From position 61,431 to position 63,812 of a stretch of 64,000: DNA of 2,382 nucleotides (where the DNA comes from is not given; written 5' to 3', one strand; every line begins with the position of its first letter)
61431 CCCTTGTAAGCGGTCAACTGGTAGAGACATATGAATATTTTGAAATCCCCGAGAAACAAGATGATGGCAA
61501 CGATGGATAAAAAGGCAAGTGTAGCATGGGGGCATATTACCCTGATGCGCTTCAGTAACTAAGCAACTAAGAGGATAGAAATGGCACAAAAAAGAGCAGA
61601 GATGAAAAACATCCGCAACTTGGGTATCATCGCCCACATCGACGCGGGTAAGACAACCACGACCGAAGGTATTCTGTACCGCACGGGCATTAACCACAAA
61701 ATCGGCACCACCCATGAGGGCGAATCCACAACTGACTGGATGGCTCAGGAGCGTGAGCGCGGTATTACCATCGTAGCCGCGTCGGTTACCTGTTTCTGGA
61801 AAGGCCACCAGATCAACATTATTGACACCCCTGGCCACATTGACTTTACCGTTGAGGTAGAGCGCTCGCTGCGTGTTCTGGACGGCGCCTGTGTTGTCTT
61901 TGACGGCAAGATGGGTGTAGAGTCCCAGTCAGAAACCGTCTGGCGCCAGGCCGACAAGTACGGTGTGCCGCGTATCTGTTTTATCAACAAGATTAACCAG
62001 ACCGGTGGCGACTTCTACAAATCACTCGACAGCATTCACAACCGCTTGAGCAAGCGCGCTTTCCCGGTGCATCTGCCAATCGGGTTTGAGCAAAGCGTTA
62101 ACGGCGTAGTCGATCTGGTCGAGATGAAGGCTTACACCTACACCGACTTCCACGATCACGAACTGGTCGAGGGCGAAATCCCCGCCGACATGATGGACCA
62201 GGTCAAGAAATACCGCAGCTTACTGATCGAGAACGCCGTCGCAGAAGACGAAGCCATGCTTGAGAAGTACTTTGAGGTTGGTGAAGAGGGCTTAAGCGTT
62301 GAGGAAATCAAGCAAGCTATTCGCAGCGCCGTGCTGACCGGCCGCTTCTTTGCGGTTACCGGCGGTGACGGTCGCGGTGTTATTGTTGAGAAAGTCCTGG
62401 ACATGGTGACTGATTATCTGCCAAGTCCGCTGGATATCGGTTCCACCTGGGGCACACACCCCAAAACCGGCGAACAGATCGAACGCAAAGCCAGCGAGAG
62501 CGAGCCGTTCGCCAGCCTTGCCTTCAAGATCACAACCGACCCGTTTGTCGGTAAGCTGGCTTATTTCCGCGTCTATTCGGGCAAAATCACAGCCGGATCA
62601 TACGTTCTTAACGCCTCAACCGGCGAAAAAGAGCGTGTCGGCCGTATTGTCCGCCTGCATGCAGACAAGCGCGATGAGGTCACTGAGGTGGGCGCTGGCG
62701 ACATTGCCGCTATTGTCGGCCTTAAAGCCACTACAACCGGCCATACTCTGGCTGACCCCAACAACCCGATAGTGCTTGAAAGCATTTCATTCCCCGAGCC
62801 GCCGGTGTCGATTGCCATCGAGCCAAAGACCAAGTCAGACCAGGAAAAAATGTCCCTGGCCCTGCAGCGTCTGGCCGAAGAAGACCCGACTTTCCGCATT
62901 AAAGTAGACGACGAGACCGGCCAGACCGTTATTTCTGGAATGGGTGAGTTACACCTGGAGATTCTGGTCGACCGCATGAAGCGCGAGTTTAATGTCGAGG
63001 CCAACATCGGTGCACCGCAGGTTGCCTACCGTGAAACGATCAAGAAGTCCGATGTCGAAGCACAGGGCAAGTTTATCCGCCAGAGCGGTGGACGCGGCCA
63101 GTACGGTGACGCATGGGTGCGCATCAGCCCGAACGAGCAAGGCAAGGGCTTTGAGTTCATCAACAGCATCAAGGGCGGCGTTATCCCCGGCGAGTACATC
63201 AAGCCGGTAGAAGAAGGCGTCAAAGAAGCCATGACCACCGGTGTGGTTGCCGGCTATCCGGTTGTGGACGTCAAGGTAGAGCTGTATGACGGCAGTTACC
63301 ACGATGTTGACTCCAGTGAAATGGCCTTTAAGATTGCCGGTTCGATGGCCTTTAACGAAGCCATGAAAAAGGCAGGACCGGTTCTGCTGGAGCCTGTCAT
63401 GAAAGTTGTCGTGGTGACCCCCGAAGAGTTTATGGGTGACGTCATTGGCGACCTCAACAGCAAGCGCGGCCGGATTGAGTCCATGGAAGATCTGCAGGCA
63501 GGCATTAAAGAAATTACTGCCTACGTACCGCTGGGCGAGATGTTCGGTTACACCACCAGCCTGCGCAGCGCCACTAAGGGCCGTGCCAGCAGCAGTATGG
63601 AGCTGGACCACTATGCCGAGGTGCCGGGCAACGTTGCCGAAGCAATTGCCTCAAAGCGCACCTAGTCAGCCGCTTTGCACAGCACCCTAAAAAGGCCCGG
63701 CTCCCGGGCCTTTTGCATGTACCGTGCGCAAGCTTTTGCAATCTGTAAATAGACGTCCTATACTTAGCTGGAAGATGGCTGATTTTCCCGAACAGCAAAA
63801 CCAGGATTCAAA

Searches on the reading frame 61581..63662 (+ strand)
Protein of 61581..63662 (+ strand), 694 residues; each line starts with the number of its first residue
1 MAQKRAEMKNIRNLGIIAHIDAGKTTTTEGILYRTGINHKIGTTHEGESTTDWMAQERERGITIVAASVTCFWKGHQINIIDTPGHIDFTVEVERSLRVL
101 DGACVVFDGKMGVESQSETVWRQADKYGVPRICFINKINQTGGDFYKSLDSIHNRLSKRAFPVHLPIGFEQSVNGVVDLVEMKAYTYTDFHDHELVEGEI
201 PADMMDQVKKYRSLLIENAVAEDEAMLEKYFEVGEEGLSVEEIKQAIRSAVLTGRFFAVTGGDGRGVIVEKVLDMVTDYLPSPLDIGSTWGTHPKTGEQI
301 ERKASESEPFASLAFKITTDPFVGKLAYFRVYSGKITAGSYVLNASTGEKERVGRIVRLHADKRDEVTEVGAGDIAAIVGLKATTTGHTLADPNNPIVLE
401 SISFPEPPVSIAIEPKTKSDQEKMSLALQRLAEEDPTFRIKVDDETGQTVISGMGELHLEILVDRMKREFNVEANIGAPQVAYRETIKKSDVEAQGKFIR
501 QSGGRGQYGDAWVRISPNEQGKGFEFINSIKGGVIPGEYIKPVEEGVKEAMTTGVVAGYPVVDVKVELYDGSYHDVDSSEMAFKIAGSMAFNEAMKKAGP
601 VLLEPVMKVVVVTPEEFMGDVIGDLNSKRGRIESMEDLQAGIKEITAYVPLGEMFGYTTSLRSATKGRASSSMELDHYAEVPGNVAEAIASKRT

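Call 75: find_homologous_proteins(query=window:61581-63662:+, max_evalue=1e-50)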
Query window:61581-63662:+ (694 aa): 8000 proteins with E <= 1e-50 among 8000 candidates; the best 120 are listed.
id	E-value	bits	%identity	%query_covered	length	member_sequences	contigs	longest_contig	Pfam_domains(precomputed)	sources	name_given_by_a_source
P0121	0.0e+0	1552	100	100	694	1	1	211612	PF00679.31,PF14492.13,PF00009.34,PF03764.25,PF16658.12,PF03144.32,PF22042.3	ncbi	-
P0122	0.0e+0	1450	92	100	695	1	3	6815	PF00679.31,PF14492.13,PF00009.34,PF03764.25,PF16658.12,PF03144.32,PF22042.3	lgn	-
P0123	0.0e+0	1449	92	100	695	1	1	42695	PF00679.31,PF14492.13,PF00009.34,PF03764.25,PF16658.12,PF03144.32,PF22042.3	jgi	jgi:elongation factor G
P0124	0.0e+0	1448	92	100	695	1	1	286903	PF00679.31,PF14492.13,PF00009.34,PF03764.25,PF16658.12,PF03144.32,PF22042.3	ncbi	-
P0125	0.0e+0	1448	92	100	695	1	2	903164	PF00679.31,PF14492.13,PF00009.34,PF03764.25,PF16658.12,PF03144.32,PF22042.3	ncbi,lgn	-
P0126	0.0e+0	1446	92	100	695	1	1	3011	PF00679.31,PF14492.13,PF00009.34,PF03764.25,PF16658.12,PF03144.32,PF22042.3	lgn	-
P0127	0.0e+0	1446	92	100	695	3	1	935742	PF00679.31,PF14492.13,PF00009.34,PF03764.25,PF16658.12,PF03144.32,PF22042.3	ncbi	-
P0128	0.0e+0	1443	93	100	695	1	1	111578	PF00679.31,PF14492.13,PF00009.34,PF03764.25,PF16658.12,PF03144.32,PF22042.3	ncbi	-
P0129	0.0e+0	1440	92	100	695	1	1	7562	PF00679.31,PF14492.13,PF00009.34,PF03764.25,PF16658.12,PF03144.32,PF22042.3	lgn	-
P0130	0.0e+0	1439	92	100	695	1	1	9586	PF00679.31,PF14492.13,PF00009.34,PF03764.25,PF16658.12,PF03144.32,PF22042.3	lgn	-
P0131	0.0e+0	1438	92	100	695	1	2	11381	PF00679.31,PF14492.13,PF00009.34,PF03764.25,PF16658.12,PF03144.32,PF22042.3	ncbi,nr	ncbi:MAG: elongation factor G [bacterium]|nr:elongation factor G [bacterium]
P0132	0.0e+0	1436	92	100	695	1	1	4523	PF00679.31,PF14492.13,PF00009.34,PF03764.25,PF16658.12,PF03144.32,PF22042.3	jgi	jgi:elongation factor G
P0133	0.0e+0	1435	91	100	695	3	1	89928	PF00679.31,PF14492.13,PF00009.34,PF03764.25,PF16658.12,PF03144.32,PF22042.3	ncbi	-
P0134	0.0e+0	1434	92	100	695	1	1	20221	PF00679.31,PF14492.13,PF00009.34,PF03764.25,PF16658.12,PF03144.32,PF22042.3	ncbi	-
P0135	0.0e+0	1432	91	100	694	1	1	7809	PF00679.31,PF14492.13,PF00009.34,PF03764.25,PF16658.12,PF03144.32,PF22042.3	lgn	-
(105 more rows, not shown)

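Call 76: find_encoding_contigs(protein=P0125, flank=10000, max_places=2)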
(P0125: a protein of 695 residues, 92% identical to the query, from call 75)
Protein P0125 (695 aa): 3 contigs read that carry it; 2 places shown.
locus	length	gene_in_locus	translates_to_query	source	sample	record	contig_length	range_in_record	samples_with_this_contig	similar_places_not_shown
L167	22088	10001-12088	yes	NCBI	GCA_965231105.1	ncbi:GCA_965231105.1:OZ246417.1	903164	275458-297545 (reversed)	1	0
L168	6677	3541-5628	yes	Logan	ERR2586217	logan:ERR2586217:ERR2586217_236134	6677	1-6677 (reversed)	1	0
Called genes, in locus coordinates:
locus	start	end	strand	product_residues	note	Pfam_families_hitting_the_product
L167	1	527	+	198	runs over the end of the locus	PF00574:CLP_protease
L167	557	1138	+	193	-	-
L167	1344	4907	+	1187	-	PF04563:RNA_pol_Rpb2_1, PF04561:RNA_pol_Rpb2_2, PF04565:RNA_pol_Rpb2_3, PF10385:RNA_pol_Rpb2_45, PF00562:RNA_pol_Rpb2_6, PF04560:RNA_pol_Rpb2_7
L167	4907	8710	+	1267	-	PF04997:RNA_pol_Rpb1_1, PF00623:RNA_pol_Rpb1_2, PF04983:RNA_pol_Rpb1_3, PF05000:RNA_pol_Rpb1_4 (weak), PF04998:RNA_pol_Rpb1_5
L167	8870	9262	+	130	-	PF00164:Ribosom_S12_S23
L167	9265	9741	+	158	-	PF00177:Ribosomal_S7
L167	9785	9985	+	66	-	-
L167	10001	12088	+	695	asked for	PF00009:GTP_EFTU, PF03144:GTP_EFTU_D2, PF22042:EF-G_D2, PF14492:EFG_III, PF16658:RF3_C (weak), PF03764:EFG_IV, PF00679:EFG_C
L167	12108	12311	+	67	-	-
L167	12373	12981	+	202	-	-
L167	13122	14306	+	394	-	PF00009:GTP_EFTU, PF03144:GTP_EFTU_D2, PF03143:GTP_EFTU_D3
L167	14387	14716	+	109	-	-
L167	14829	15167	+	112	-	PF00338:Ribosomal_S10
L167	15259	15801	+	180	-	PF01928:CYTH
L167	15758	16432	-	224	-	PF00625:Guanylate_kin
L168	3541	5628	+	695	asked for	PF00009:GTP_EFTU, PF03144:GTP_EFTU_D2, PF22042:EF-G_D2, PF14492:EFG_III, PF16658:RF3_C (weak), PF03764:EFG_IV, PF00679:EFG_C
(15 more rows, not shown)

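Call 77: find_encoding_contigs(protein=P0127, flank=10000, max_places=2)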
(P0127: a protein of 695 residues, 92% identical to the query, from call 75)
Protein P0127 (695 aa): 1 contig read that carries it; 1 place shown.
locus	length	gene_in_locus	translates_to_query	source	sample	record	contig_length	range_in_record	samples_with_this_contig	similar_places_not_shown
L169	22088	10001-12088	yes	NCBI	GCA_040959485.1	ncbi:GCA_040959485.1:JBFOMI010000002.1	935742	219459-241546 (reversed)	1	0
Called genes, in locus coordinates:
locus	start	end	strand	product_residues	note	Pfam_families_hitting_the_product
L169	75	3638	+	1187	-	PF04563:RNA_pol_Rpb2_1, PF04561:RNA_pol_Rpb2_2, PF04565:RNA_pol_Rpb2_3, PF10385:RNA_pol_Rpb2_45, PF00562:RNA_pol_Rpb2_6, PF04560:RNA_pol_Rpb2_7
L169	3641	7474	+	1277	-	PF04997:RNA_pol_Rpb1_1, PF00623:RNA_pol_Rpb1_2, PF04983:RNA_pol_Rpb1_3, PF04998:RNA_pol_Rpb1_5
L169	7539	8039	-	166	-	-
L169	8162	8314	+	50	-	-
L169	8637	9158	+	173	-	PF00164:Ribosom_S12_S23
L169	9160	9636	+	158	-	PF00177:Ribosomal_S7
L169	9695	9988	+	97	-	-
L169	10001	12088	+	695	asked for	PF00009:GTP_EFTU, PF03144:GTP_EFTU_D2, PF22042:EF-G_D2, PF14492:EFG_III, PF16658:RF3_C (weak), PF03764:EFG_IV, PF00679:EFG_C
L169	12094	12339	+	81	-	-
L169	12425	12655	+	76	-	-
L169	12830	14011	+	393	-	PF00009:GTP_EFTU, PF03144:GTP_EFTU_D2, PF03143:GTP_EFTU_D3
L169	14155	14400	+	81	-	-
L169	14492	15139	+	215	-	-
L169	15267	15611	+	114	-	PF00338:Ribosomal_S10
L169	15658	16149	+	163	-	PF00293:NUDIX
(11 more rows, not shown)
